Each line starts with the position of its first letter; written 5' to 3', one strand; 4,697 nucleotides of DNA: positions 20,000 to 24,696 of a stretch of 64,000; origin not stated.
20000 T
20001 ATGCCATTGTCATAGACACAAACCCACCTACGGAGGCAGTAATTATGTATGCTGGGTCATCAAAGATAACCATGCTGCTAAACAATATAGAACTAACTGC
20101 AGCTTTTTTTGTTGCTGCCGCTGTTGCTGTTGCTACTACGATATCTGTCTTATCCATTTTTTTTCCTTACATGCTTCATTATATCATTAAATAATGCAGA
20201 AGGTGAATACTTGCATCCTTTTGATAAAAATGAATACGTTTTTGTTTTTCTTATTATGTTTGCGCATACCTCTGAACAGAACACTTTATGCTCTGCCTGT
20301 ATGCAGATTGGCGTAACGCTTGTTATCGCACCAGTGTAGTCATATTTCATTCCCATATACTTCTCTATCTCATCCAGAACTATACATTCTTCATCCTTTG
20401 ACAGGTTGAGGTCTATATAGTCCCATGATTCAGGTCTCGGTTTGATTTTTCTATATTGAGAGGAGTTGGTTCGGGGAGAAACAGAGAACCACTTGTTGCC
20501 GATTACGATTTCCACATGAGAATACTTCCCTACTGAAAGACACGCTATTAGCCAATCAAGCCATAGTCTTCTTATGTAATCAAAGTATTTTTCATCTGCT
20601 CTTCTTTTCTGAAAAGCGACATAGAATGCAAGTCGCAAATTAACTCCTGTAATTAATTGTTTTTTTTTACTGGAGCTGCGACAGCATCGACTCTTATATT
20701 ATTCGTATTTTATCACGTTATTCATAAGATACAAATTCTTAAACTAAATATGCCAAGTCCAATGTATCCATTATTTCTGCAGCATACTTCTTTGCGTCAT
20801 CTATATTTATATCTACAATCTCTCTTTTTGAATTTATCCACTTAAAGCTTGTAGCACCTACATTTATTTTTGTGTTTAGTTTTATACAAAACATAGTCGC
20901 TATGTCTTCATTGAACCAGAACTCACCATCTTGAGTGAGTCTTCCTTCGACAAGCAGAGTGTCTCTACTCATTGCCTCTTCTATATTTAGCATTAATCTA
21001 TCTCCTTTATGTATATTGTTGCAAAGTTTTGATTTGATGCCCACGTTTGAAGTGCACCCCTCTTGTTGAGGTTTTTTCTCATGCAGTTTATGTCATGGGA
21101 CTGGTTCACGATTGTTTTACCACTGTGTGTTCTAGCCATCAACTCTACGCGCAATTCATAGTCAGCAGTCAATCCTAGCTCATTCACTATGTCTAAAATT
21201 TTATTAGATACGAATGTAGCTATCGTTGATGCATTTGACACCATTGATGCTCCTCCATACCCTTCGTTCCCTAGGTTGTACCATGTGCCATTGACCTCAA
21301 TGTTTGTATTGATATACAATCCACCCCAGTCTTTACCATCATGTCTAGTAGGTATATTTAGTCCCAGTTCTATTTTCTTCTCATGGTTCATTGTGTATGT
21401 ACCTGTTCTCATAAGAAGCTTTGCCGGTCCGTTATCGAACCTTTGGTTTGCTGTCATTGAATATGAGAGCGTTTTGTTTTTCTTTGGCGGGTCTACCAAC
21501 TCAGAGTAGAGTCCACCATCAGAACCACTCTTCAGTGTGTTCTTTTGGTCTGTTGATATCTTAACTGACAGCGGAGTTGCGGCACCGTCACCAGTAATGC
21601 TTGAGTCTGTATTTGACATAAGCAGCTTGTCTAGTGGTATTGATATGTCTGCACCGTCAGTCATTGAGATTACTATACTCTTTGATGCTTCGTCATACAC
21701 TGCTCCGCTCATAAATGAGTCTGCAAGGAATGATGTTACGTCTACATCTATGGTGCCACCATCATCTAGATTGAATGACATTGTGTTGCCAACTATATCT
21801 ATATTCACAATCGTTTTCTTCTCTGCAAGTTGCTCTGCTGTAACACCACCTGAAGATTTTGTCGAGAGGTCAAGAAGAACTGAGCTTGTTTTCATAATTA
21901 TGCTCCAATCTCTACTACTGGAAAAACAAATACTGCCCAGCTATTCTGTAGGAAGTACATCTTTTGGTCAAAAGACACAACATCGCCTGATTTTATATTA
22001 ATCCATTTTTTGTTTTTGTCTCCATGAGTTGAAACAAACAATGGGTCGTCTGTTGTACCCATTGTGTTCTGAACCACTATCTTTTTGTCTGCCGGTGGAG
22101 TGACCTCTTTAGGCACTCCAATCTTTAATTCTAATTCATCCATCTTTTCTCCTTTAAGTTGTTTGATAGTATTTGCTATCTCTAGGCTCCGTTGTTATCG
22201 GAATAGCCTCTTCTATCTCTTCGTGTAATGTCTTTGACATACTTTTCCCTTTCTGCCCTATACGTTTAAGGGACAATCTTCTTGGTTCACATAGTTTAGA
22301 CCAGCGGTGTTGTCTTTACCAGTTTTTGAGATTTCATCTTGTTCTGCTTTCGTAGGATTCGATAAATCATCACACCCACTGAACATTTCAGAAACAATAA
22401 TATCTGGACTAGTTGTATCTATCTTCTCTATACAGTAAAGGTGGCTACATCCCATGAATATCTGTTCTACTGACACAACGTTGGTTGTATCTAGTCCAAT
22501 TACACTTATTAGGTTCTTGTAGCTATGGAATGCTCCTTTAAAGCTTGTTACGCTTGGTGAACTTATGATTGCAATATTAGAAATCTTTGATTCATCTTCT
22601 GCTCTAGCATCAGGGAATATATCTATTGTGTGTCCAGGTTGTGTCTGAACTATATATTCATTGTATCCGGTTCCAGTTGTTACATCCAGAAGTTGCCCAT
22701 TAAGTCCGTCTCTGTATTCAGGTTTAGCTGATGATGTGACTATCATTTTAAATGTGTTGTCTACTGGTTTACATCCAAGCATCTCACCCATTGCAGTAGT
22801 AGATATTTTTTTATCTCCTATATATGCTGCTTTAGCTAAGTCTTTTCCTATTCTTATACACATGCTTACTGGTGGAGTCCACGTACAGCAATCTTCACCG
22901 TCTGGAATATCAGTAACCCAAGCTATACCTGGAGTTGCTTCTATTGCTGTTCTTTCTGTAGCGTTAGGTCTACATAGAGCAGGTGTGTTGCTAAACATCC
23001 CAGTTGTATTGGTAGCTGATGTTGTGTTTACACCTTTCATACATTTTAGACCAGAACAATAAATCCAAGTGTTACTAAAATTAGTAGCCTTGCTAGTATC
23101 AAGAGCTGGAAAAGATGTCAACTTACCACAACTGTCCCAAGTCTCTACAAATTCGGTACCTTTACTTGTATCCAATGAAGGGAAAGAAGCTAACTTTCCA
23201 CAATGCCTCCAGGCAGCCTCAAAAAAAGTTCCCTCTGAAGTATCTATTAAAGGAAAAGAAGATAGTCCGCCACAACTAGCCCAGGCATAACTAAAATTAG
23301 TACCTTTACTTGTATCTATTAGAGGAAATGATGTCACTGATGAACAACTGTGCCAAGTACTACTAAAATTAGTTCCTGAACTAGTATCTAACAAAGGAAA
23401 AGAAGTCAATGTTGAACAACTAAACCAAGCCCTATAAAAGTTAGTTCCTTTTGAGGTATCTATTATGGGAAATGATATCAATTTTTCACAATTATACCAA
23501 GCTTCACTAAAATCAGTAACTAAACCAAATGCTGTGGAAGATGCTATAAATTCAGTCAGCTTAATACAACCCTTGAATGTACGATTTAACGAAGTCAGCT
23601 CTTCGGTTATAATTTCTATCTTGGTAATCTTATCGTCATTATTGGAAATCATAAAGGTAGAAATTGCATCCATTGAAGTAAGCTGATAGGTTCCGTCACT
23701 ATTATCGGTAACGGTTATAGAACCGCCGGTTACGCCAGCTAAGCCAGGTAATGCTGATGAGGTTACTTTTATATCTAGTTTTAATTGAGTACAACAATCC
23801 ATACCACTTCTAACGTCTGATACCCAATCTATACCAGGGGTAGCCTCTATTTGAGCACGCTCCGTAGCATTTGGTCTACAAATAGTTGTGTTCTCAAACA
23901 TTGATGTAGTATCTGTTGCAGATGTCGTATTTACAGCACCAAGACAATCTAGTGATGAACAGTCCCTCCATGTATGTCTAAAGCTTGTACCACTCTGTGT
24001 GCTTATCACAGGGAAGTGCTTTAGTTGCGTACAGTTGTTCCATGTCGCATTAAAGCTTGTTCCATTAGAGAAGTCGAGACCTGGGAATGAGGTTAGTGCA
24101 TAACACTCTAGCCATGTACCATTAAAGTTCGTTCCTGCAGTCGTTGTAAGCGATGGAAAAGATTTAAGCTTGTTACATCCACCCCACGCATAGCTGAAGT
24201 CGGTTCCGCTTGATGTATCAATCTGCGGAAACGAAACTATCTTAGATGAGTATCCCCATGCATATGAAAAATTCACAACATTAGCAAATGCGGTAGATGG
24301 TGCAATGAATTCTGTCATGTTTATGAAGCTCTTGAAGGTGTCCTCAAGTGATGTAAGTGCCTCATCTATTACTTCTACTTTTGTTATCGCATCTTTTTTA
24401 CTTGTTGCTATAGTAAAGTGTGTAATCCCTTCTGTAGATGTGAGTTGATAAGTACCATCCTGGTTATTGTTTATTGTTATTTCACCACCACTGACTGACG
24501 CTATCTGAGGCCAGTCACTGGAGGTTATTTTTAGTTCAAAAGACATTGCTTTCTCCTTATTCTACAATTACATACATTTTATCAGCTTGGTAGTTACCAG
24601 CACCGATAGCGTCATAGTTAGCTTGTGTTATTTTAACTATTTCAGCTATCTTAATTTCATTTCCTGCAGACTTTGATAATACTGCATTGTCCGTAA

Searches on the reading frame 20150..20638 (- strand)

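Call 104: search_protein_families(library=phrogs, proteins=[window:20150-20638:-], max_evalue=0.001)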
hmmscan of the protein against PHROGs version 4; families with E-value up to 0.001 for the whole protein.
window:20150-20638:- (162 aa): 2 families
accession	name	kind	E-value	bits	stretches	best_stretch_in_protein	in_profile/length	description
phrog_1128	-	moron, auxiliary metabolic gene and host takeover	4e-27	96.4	1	6-152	26-167/381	enoyl-CoA hydratase/carnithine racemase-like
phrog_22304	-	unknown function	1.9e-06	29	1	71-150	6-75/85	-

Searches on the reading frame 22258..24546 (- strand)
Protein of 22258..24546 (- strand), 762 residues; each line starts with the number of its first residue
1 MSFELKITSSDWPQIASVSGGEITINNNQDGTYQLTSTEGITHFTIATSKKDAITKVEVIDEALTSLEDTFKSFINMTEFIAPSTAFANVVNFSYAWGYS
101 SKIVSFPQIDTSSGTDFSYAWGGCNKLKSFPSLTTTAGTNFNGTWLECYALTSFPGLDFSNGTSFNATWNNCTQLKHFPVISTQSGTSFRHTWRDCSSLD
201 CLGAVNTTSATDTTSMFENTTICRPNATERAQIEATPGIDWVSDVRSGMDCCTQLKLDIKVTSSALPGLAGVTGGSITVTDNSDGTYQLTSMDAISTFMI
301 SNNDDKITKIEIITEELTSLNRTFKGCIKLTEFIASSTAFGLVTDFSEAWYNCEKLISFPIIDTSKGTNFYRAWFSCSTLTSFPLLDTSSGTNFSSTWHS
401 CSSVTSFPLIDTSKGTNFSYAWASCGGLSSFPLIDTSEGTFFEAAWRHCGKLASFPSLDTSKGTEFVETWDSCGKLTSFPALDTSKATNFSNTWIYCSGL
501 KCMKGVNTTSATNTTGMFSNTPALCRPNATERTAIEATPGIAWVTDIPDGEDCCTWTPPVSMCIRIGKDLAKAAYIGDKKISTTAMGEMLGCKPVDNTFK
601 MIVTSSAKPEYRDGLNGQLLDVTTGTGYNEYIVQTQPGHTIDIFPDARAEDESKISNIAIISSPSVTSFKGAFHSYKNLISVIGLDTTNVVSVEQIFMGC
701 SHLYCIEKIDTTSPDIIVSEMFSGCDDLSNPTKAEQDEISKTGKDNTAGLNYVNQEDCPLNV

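Call 8: search_protein_families(library=pfam, proteins=[window:22258-24546:-], max_evalue=0.01)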
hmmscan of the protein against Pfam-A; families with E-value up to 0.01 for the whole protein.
window:22258-24546:- (762 aa): 0 families

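Call 104: search_protein_families(library=phrogs, proteins=[window:22258-24546:-], max_evalue=0.001)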
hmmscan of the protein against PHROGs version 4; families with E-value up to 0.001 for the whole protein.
window:22258-24546:- (762 aa): 3 families
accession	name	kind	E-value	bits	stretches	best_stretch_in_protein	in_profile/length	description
phrog_34853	-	unknown function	4.7e-37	128.8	5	430-497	402-467/555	-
phrog_22899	-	unknown function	3.9e-13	48.6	1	362-524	926-1089/1857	-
phrog_37093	-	transcription regulation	0.0002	21.7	0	264-282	22-40/42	transcriptional regulator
